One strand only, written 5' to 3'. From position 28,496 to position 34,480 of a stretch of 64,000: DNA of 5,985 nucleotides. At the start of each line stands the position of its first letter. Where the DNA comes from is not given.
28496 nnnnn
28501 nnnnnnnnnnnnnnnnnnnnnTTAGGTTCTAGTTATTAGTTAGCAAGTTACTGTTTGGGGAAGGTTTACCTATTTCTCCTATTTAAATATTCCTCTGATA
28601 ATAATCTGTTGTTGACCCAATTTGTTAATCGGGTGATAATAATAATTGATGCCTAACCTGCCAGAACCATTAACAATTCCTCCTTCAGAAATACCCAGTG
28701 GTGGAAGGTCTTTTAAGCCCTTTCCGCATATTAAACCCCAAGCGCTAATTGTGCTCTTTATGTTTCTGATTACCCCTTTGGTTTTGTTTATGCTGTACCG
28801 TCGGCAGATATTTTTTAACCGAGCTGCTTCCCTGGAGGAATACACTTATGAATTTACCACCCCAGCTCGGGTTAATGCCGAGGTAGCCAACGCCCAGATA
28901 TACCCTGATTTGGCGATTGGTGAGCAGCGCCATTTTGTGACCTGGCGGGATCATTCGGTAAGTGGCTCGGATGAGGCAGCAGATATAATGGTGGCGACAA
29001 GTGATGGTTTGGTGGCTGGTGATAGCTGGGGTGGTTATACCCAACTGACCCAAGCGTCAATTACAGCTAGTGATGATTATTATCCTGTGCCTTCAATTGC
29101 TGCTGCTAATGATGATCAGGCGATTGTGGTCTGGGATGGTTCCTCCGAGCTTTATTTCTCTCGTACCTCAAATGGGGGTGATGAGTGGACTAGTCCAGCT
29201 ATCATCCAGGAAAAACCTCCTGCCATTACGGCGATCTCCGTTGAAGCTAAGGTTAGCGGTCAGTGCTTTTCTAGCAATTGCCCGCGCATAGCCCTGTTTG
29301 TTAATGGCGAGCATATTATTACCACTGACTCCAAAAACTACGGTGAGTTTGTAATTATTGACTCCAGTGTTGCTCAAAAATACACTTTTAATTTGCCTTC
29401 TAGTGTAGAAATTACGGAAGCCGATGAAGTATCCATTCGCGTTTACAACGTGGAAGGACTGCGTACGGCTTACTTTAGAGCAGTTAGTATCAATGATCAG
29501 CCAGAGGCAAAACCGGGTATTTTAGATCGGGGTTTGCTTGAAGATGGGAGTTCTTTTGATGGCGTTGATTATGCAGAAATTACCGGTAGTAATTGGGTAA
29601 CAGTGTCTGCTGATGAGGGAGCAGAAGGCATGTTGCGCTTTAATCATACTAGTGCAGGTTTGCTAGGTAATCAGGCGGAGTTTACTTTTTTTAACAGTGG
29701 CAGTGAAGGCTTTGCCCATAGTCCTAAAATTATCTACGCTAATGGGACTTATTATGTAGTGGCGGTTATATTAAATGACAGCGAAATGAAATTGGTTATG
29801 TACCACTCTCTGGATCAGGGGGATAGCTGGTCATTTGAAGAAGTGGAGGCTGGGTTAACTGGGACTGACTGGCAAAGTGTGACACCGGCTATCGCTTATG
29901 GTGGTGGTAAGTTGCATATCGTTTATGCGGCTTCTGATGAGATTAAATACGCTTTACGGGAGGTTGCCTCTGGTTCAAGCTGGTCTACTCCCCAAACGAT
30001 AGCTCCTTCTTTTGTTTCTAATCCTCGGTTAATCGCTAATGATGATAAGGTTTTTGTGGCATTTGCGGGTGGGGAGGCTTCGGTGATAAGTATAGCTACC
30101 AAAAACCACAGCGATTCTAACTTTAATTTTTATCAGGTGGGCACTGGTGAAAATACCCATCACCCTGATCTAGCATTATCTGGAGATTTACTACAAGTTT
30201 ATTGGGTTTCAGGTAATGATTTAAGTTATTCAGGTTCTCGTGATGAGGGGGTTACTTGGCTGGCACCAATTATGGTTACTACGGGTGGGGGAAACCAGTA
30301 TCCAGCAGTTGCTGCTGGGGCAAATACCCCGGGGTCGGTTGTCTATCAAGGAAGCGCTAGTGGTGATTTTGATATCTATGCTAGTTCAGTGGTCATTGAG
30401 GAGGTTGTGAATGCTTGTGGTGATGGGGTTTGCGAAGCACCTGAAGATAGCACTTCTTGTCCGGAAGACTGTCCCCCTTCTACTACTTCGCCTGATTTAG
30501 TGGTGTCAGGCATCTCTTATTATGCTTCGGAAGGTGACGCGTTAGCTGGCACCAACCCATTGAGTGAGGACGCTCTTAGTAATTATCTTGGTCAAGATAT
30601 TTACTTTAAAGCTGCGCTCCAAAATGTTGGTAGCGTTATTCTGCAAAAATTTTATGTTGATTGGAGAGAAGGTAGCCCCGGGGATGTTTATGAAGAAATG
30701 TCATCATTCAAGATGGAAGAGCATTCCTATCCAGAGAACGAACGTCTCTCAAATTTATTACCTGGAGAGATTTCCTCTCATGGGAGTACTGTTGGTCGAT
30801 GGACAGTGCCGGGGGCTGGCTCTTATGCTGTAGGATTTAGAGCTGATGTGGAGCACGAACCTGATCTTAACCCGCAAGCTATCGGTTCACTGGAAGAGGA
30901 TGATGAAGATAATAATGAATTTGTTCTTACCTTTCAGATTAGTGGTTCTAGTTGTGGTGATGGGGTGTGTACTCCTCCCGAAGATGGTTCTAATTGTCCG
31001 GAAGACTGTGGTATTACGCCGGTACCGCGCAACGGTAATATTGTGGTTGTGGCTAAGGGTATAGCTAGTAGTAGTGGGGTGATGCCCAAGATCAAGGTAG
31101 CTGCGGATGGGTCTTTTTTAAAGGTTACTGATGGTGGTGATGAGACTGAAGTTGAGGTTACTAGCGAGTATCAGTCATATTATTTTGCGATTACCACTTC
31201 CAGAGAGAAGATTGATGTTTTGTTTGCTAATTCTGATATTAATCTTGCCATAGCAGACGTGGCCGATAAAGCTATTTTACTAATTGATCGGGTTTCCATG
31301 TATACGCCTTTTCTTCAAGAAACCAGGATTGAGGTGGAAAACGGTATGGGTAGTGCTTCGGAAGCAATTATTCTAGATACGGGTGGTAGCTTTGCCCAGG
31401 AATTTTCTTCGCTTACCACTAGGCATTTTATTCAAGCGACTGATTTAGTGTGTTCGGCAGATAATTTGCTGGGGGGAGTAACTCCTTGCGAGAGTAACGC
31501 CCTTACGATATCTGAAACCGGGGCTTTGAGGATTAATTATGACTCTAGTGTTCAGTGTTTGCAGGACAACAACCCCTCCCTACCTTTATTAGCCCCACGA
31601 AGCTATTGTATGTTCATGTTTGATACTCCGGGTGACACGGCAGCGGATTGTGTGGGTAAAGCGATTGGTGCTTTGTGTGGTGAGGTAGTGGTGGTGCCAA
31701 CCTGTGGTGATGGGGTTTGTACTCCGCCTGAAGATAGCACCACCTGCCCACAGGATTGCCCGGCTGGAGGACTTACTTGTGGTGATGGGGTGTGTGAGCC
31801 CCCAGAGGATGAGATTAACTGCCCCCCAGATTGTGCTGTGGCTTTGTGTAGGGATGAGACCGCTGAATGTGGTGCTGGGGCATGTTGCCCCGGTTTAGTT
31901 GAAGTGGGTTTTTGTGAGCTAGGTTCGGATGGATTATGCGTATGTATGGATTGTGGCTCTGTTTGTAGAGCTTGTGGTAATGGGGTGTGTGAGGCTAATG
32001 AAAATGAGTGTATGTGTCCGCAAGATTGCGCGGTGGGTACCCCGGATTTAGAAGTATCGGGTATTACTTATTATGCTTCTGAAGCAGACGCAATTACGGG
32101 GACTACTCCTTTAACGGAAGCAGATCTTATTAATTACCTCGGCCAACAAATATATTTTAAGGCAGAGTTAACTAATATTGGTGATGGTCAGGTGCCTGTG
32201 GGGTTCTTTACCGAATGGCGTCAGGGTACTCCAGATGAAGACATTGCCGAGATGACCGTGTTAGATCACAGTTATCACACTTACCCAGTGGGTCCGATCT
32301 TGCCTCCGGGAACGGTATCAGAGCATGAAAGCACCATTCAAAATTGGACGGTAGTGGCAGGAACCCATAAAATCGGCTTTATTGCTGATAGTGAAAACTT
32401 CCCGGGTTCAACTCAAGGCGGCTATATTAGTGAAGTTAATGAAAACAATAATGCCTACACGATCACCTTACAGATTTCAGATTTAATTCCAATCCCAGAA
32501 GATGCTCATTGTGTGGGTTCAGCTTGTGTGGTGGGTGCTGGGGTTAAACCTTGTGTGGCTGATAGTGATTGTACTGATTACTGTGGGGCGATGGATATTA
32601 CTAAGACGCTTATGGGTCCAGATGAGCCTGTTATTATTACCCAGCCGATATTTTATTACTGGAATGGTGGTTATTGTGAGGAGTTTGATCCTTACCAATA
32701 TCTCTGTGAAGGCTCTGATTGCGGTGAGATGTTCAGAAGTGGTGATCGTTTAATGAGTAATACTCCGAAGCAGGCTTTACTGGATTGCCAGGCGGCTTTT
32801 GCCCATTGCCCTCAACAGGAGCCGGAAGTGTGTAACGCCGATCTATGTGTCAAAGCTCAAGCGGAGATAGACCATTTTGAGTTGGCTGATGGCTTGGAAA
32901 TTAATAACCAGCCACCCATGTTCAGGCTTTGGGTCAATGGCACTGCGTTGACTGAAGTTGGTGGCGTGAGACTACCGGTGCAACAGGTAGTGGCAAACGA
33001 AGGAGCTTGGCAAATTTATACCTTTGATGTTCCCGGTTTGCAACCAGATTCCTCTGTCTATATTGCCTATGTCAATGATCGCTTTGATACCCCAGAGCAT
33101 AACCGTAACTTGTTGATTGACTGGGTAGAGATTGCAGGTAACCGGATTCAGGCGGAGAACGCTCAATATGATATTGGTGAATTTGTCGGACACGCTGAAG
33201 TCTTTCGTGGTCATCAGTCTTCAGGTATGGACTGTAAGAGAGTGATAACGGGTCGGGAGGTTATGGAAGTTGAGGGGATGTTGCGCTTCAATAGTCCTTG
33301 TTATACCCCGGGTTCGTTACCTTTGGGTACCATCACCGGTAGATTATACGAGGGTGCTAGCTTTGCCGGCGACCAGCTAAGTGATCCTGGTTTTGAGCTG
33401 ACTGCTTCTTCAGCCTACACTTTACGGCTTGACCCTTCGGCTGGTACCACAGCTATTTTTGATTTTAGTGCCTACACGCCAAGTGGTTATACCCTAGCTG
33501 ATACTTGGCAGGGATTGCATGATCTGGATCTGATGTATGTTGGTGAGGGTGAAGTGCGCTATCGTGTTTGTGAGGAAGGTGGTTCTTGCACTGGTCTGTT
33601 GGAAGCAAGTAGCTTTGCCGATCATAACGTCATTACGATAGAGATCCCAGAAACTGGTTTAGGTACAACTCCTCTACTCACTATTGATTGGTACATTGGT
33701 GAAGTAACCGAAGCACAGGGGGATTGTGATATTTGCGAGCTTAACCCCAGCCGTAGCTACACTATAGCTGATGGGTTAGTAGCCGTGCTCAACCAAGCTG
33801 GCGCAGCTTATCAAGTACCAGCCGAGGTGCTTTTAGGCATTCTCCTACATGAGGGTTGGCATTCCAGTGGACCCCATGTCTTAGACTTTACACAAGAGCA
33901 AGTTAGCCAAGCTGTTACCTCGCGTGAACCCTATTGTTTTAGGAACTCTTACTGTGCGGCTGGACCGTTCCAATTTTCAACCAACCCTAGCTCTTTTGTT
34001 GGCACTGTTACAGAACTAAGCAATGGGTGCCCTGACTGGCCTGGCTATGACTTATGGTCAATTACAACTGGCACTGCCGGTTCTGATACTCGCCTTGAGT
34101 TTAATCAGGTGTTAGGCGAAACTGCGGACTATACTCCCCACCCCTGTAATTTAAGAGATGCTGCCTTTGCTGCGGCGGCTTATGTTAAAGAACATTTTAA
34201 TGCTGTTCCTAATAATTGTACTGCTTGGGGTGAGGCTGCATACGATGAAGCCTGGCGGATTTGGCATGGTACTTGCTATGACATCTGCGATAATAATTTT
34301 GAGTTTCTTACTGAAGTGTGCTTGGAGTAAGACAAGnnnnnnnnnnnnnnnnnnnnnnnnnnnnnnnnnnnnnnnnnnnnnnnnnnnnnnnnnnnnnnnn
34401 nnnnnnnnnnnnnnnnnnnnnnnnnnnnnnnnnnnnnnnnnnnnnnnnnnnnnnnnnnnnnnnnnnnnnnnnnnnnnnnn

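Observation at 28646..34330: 1894-aa giant surface protein built from repeated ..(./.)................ mini-modules and duplicated ~100-aa modules shared with the sortase-locus paralogs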

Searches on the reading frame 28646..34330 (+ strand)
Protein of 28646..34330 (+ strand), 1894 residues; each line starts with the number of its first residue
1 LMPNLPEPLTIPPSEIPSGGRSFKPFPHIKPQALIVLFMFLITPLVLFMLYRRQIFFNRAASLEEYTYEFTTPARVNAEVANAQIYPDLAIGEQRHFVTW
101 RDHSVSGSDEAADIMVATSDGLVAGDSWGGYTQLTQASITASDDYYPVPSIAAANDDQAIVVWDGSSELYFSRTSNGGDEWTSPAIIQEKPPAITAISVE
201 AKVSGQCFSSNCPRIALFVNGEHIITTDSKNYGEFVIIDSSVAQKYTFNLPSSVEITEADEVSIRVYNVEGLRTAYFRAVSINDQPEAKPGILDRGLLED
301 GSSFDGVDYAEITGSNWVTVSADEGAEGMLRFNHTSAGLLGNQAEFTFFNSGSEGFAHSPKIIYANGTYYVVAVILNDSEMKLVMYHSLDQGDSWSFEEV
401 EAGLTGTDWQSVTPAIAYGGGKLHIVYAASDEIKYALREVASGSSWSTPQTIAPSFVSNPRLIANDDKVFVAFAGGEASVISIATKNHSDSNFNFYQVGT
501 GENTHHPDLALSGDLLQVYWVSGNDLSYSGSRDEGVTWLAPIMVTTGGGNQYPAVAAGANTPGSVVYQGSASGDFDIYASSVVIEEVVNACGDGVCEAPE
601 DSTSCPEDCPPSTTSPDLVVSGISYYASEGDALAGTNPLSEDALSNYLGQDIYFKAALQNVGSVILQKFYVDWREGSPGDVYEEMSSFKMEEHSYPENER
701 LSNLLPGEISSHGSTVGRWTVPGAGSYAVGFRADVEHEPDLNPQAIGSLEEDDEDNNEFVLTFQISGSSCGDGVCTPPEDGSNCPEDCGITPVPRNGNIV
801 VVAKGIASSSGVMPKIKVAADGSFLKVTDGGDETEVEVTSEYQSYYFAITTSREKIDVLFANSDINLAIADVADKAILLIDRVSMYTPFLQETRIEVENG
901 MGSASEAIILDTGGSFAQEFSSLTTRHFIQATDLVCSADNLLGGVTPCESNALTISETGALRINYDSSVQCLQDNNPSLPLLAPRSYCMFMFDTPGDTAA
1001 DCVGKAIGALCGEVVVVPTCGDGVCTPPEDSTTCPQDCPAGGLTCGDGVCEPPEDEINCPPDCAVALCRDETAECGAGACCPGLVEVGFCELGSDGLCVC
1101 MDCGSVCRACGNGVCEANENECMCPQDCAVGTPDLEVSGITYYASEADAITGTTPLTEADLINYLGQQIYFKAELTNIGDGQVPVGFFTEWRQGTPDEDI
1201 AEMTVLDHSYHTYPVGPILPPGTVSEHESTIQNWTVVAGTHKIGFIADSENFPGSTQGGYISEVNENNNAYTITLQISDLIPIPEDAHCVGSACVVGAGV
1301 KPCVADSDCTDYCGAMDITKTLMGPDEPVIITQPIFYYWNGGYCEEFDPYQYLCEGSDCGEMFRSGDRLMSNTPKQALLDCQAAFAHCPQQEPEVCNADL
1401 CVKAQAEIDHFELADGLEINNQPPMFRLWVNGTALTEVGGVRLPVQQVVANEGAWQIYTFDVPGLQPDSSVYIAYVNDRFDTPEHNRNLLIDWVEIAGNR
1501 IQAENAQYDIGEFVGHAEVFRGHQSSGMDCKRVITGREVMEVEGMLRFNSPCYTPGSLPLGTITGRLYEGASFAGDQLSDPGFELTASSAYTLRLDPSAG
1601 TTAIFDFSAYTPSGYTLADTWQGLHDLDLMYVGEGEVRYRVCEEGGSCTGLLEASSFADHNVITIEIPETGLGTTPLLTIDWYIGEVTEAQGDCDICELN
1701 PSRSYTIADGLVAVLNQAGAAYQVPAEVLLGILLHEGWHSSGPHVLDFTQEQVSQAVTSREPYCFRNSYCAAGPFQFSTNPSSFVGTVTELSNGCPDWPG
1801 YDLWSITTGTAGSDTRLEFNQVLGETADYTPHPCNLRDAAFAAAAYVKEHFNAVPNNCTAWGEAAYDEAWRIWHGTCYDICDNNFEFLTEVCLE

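Call 4: search_protein_families(library=pfam, proteins=[window:28646-34330:+], max_evalue=1)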
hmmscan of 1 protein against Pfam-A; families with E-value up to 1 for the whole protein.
window:28646-34330:+ (1894 aa): 2 families
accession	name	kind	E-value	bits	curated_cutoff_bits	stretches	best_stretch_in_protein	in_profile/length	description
PF16841.11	CBM60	-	3.3e-15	56.8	28.2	1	1422-1507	13-87/91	Ca-dependent carbohydrate-binding module xylan-binding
PF13088.12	BNR_2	-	0.0036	17.1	31.4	1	354-560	109-272/277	BNR repeat-like domain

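Call 10: search_solved_structures(query=window:28646-34327:+, max_evalue=1, show_alignments=2)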
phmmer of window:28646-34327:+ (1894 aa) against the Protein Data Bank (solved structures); distinct sequences matched with E-value up to 1: 1.
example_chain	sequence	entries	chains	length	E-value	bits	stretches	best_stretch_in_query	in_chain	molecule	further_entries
6iab_A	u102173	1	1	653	0.14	12.4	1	436-525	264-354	Tail Fiber of phage P68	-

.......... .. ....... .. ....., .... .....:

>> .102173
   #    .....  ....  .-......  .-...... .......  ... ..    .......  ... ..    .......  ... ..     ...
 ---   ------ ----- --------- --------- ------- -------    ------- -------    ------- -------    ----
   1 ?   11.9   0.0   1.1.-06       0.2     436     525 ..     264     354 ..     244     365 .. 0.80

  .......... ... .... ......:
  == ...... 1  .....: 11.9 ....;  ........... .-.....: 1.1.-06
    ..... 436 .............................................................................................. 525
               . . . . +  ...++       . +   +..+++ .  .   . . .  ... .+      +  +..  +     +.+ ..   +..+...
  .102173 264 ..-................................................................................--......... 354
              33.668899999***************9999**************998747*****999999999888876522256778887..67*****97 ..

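Call 13: find_homologous_proteins(query=window:28646-34327:+, max_evalue=0.001)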
Query window:28646-34327:+ (1894 aa): 1 proteins with E <= 0.001 among 8000 candidates.
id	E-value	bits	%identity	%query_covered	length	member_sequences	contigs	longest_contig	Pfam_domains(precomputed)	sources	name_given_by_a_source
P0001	0.0e+0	4445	100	100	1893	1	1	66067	PF26689.1,PF16841.12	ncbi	-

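Call 14: find_encoding_contigs(protein=P0001, flank=10000, max_places=3)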
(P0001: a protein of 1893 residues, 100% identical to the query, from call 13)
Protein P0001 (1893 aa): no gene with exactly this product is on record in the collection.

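Call 15: list_cluster_members(proteins=[P0001])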
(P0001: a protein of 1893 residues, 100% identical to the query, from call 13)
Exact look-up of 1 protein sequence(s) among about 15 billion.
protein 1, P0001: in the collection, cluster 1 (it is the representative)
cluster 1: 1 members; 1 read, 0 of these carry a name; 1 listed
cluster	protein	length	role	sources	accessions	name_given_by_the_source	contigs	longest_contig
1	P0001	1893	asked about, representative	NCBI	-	-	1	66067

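Call 16: search_protein_families(library=ncbifam, proteins=[window:28646-34327:+], max_evalue=0.01)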
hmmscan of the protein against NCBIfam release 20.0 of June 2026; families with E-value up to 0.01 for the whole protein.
window:28646-34327:+ (1894 aa): 0 families

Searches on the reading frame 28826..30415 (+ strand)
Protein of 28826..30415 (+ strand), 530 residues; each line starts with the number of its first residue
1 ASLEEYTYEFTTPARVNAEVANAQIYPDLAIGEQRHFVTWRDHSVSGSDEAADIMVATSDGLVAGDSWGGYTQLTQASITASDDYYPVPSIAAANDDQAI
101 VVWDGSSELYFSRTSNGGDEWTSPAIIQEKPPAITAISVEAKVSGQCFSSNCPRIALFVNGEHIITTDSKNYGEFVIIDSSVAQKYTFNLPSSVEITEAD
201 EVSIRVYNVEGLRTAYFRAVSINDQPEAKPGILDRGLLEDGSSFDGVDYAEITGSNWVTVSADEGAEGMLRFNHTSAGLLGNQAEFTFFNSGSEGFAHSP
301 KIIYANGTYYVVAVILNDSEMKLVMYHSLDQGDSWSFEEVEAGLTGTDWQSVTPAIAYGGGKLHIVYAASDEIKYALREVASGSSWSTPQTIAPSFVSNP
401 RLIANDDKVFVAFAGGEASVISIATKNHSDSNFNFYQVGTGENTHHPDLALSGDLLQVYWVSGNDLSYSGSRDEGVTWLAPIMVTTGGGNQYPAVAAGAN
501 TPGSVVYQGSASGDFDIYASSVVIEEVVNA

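Call 57: search_solved_structures(query=window:28826-30415:+, max_evalue=10, show_alignments=0)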
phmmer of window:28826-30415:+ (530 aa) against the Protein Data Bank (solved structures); distinct sequences matched with E-value up to 10: 6.
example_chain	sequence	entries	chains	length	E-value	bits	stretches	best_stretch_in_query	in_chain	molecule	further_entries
6iac_D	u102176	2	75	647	0.031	16.2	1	376-465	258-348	Minor structural protein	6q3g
6iab_A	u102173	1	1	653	0.031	16.2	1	376-465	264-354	Tail Fiber of phage P68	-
6pnr_A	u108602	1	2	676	0.2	13.6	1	105-201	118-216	Alpha-glucosidase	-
6r5y_A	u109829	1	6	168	0.2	13.5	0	90-121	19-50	WD-40 repeat protein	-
6r60_A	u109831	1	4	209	0.22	13.4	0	90-121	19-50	WD-40 repeat protein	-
6r5z_A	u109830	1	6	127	0.46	12.4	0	90-121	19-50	9-bladed beta-propeller formed by three 3-bladed fragments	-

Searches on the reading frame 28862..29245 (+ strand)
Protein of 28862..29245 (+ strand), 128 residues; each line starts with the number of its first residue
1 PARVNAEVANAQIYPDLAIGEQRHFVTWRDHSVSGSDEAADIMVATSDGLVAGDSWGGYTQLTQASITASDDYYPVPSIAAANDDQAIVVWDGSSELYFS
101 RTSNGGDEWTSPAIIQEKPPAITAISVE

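Call 9: search_protein_families(library=pfam, proteins=[window:28862-29245:+], max_evalue=10)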
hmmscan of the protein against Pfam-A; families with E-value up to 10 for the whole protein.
window:28862-29245:+ (128 aa): 0 families

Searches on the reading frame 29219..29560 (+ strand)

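Call 9: search_protein_families(library=pfam, proteins=[window:29219-29560:+], max_evalue=10)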
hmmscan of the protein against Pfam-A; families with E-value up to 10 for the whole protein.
window:29219-29560:+ (114 aa): 2 families
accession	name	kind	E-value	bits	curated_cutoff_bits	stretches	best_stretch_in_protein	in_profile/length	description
PF07760.16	DUF1616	-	0.024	14.2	31.6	1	35-93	176-235/307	Protein of unknown function (DUF1616)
PF16355.11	DUF4982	-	0.078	13.4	23.9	1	19-33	10-24/61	Domain of unknown function (DUF4982)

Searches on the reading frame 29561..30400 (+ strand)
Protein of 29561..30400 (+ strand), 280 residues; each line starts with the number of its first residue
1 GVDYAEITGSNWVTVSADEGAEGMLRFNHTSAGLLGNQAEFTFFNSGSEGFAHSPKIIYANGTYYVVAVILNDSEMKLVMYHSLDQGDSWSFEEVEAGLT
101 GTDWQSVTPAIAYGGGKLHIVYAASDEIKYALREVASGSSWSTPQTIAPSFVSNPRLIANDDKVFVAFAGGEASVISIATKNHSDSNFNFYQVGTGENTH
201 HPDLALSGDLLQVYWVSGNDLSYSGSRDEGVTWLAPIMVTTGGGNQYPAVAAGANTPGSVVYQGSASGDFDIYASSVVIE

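Call 9: search_protein_families(library=pfam, proteins=[window:29561-30400:+], max_evalue=10)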
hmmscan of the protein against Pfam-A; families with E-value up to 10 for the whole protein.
window:29561-30400:+ (280 aa): 2 families
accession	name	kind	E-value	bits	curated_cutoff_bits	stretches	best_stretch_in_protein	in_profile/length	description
PF13088.12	BNR_2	-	0.00084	19.2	31.4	1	49-255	109-272/277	BNR repeat-like domain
PF02012.26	BNR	-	0.49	11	27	1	81-91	1-11/12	BNR/Asp-box repeat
